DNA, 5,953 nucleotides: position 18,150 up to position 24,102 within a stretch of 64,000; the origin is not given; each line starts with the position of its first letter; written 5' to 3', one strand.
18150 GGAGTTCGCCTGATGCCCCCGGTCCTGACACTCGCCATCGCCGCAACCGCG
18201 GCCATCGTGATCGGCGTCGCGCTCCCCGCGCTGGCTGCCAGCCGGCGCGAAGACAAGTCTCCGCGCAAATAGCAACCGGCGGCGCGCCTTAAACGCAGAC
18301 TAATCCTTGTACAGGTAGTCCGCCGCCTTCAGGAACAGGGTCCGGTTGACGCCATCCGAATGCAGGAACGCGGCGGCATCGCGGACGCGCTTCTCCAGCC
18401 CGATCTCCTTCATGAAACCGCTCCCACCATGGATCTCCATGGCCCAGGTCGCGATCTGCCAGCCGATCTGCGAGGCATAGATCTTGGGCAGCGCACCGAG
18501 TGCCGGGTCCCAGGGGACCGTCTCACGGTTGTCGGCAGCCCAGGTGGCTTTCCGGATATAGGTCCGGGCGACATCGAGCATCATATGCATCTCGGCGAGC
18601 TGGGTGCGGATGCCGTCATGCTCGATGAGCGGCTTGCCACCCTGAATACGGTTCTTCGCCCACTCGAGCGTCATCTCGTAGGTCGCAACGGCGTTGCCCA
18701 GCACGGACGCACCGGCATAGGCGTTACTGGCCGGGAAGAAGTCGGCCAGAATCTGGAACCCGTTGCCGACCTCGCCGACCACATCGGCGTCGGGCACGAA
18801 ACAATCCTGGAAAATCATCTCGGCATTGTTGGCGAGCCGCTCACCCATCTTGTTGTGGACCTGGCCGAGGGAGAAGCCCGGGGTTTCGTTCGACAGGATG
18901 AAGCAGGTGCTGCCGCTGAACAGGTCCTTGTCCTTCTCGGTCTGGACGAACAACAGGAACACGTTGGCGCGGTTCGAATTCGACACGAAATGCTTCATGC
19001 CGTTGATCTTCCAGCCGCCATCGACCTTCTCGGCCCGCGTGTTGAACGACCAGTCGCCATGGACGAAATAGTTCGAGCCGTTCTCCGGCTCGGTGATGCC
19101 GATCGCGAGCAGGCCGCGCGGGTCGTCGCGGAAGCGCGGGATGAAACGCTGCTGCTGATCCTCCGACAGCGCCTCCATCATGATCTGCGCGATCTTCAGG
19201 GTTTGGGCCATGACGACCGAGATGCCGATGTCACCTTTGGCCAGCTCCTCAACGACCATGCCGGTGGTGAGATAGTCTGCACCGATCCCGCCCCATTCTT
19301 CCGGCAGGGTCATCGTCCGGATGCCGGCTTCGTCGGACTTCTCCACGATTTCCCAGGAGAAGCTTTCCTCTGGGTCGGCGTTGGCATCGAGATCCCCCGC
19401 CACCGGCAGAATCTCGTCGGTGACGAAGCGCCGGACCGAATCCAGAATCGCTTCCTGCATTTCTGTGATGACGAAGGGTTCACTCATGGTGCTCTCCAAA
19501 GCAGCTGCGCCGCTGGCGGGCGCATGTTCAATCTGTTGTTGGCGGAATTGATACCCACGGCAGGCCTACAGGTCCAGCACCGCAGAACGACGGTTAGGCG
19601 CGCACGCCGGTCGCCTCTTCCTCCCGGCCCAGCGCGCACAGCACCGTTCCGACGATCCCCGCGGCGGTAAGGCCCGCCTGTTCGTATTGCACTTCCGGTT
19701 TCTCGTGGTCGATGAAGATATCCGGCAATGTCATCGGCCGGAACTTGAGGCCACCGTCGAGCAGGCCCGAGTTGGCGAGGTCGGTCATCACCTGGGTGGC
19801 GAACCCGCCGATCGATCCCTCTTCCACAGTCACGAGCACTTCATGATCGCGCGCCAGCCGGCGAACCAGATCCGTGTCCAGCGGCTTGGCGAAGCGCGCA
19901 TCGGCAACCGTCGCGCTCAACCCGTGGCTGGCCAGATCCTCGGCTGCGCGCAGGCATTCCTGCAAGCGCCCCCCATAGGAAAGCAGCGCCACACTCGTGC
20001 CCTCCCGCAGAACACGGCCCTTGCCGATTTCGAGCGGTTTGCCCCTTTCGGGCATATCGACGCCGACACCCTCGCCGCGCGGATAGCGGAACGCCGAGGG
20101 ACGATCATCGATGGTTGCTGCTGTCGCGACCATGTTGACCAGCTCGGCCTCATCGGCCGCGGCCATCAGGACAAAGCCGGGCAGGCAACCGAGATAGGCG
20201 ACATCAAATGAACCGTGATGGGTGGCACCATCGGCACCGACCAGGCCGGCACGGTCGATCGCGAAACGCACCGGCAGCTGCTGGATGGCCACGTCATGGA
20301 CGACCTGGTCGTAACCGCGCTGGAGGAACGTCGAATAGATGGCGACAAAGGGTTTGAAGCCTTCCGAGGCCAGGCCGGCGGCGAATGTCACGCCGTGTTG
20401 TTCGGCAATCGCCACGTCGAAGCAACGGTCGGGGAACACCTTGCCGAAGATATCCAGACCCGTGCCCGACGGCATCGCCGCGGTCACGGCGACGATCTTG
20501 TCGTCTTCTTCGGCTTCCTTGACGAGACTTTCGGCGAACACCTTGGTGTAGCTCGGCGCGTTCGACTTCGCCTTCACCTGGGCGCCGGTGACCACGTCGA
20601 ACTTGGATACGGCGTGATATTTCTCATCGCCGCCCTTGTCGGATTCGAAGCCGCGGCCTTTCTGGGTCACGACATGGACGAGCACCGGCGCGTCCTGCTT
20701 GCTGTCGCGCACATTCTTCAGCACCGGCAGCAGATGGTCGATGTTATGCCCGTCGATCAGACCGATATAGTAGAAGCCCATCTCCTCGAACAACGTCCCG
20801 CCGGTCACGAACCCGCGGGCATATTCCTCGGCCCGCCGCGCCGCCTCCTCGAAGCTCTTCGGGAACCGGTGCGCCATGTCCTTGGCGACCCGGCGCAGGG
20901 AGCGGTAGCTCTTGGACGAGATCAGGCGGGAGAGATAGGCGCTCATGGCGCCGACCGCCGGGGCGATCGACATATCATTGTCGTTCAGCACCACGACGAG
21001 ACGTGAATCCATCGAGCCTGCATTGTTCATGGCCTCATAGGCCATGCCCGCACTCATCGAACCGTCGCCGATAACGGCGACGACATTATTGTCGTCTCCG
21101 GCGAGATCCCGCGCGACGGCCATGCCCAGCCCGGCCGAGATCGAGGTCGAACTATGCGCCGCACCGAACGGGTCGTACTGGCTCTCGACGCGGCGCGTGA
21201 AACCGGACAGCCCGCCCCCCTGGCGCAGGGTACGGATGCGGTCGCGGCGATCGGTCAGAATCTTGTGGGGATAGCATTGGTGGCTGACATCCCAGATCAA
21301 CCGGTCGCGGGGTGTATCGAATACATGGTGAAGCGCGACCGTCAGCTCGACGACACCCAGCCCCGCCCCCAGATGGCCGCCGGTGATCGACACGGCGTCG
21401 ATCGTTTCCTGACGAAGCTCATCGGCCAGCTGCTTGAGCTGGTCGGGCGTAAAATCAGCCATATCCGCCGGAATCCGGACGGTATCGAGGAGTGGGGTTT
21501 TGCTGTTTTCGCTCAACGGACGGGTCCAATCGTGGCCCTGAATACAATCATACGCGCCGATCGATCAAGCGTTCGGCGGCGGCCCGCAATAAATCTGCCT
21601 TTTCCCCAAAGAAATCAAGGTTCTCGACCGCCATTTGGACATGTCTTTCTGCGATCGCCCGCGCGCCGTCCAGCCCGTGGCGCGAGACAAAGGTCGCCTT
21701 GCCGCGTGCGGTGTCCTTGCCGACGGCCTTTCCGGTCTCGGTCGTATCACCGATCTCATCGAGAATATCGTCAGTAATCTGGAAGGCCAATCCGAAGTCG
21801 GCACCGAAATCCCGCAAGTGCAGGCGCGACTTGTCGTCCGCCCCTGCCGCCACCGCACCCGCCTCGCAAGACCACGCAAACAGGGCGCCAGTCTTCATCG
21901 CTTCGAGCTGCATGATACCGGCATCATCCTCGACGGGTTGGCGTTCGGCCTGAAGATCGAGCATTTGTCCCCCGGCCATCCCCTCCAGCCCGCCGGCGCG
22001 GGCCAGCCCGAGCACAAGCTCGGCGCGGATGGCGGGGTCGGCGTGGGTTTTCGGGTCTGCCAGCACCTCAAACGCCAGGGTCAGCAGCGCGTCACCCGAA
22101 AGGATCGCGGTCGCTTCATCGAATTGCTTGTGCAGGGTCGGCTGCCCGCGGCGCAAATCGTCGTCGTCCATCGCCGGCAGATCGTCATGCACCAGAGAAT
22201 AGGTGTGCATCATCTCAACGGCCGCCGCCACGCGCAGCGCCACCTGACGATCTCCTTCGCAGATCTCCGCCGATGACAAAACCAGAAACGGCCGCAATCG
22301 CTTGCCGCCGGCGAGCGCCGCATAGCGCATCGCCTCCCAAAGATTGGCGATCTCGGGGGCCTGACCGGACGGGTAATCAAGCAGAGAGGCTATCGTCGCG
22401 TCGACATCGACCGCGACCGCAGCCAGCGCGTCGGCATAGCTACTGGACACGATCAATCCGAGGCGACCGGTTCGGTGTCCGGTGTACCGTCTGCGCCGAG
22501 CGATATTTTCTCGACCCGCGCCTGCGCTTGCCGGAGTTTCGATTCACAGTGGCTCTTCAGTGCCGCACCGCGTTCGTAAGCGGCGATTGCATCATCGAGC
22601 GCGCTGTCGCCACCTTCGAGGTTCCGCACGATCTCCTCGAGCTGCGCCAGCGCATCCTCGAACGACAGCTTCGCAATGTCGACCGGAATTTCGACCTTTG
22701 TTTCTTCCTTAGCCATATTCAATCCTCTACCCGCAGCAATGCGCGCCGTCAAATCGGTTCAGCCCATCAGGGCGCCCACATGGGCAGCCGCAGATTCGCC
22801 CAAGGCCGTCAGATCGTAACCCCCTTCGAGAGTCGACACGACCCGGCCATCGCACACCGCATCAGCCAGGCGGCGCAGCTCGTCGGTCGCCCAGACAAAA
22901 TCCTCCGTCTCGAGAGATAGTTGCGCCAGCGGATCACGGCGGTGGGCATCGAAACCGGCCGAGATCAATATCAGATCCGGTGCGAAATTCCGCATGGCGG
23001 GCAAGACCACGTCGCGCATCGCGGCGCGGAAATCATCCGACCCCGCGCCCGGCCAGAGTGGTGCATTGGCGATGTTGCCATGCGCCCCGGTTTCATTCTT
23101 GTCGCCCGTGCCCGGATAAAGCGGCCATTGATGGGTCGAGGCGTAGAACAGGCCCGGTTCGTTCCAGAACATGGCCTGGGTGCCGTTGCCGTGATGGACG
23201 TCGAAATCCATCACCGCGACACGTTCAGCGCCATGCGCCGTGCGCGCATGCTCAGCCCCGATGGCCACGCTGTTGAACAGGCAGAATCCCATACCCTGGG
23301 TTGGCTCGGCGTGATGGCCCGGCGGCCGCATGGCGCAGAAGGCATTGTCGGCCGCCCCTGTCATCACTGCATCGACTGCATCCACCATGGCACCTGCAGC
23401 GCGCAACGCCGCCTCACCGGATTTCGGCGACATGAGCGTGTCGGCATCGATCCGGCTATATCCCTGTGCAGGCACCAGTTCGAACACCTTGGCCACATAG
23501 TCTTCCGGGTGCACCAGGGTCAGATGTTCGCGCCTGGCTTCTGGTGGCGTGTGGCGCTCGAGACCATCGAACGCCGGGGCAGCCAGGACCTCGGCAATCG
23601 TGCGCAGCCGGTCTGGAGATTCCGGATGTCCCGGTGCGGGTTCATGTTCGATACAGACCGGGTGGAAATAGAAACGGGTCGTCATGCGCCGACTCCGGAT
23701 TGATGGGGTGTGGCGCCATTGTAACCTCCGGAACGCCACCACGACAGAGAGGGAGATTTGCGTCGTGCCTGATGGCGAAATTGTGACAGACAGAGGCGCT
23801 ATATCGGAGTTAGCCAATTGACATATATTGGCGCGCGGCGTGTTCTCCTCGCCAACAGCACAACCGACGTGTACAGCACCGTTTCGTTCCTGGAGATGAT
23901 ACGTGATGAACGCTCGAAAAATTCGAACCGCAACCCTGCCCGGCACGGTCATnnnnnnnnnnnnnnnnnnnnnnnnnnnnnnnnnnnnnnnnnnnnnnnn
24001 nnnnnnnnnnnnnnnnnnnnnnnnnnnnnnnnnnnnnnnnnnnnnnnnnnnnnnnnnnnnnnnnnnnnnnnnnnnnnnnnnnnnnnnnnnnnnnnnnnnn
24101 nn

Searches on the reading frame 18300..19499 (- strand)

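Call 48: search_protein_families(library=pfam, proteins=[window:18300-19499:-], max_evalue=0.00001)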
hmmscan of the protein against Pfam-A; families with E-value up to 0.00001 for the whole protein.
window:18300-19499:- (399 aa): 4 families
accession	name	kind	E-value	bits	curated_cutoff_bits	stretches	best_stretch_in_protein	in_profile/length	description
PF00441.29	Acyl-CoA_dh_1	-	8.8e-25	88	22.4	1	245-385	1-138/150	Acyl-CoA dehydrogenase, C-terminal domain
PF02771.21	Acyl-CoA_dh_N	-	1.1e-23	84.2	22.9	1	12-123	1-109/113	Acyl-CoA dehydrogenase, N-terminal domain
PF02770.24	Acyl-CoA_dh_M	-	7.9e-18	64.9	33.3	1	132-233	1-97/97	Acyl-CoA dehydrogenase, middle domain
PF08028.16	Acyl-CoA_dh_2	-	1.4e-14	55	22.7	1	262-377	3-125/134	Acyl-CoA dehydrogenase, C-terminal domain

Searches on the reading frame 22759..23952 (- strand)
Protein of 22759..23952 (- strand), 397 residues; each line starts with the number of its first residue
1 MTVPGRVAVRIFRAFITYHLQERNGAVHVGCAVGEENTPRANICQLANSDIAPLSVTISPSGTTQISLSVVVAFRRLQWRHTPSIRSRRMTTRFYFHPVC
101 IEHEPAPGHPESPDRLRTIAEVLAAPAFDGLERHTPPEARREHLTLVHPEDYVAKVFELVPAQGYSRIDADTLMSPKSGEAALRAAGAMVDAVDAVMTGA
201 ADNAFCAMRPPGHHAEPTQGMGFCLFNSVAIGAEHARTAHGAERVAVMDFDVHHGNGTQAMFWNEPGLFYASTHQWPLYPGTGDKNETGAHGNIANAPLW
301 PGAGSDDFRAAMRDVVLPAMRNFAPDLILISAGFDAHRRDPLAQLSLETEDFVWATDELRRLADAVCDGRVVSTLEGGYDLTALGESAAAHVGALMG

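Call 3: search_protein_families(library=pfam, proteins=[window:22759-23952:-], max_evalue=1)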
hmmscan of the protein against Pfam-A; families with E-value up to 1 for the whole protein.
window:22759-23952:- (397 aa): 1 family
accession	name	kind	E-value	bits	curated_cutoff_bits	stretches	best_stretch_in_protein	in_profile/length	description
PF00850.24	Hist_deacetyl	-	1.2e-93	314.2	27.9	1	109-394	1-297/298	Histone deacetylase domain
